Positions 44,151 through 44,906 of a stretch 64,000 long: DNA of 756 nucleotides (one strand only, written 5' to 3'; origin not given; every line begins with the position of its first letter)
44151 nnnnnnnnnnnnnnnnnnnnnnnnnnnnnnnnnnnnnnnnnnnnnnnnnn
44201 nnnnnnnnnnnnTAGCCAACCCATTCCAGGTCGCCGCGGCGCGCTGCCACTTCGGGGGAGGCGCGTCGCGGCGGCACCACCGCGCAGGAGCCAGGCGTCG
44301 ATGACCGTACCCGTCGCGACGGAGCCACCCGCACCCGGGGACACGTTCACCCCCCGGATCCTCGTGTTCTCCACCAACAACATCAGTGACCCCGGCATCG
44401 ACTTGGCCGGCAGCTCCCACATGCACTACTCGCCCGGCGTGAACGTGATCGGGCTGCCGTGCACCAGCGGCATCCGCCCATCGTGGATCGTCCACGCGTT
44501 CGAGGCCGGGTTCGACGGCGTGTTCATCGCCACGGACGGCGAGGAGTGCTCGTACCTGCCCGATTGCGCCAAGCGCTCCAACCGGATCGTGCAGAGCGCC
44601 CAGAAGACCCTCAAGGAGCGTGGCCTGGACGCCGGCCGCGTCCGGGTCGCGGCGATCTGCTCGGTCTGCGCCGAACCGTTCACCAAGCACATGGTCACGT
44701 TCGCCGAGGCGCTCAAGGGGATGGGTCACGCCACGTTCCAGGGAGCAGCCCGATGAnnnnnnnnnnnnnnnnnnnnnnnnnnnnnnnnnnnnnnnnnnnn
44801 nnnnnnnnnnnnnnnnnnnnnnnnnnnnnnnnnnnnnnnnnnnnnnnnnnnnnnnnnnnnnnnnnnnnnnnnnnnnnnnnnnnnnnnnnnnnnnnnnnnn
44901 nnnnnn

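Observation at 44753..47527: HdrA-like subunit split by a complete GltD-like NAD(P)H oxidoreductase insertion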

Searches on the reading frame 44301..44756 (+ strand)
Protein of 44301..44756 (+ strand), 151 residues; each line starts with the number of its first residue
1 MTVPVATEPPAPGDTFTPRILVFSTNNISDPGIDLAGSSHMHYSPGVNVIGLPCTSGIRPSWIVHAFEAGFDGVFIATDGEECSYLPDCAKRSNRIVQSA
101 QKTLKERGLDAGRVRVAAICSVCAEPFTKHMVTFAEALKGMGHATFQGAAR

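Call 8: search_protein_families(library=pfam, proteins=[window:44301-44756:+], max_evalue=0.001)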
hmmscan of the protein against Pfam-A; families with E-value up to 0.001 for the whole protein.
window:44301-44756:+ (151 aa): 1 family
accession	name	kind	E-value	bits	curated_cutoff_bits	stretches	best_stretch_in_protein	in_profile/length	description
PF02662.21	FlpD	-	2.5e-28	99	22.3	1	20-142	1-123/123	Methyl-viologen-reducing hydrogenase, delta subunit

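Call 22: search_protein_families(library=ncbifam, proteins=[window:44301-44756:+], max_evalue=0.001)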
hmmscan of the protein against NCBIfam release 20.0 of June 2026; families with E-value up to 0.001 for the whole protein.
window:44301-44756:+ (151 aa): 4 families
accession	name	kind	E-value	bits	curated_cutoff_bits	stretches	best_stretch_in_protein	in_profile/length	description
NF040770.1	hetero_SS_HdrA2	exception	5.1e-19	67.9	1100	1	17-144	647-774/777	CoB-CoM heterodisulfide reductase HdrA2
NF045873.1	F420_non_VhuD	exception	9.6e-14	51.6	215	1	19-143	3-127/132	F420-non-reducing hydrogenase iron-sulfur subunit VhuD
NF041891.1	hdrA_Methbact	equivalog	3.7e-06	25.5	1300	1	19-136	645-756/762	ferredoxin:CoB-CoM heterodisulfide reductase subunit HdrA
NF041778.1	hetero_SS_HdrA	equivalog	0.00058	17.8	1400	1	20-80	656-716/771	ferredoxin:CoB-CoM heterodisulfide reductase subunit HdrA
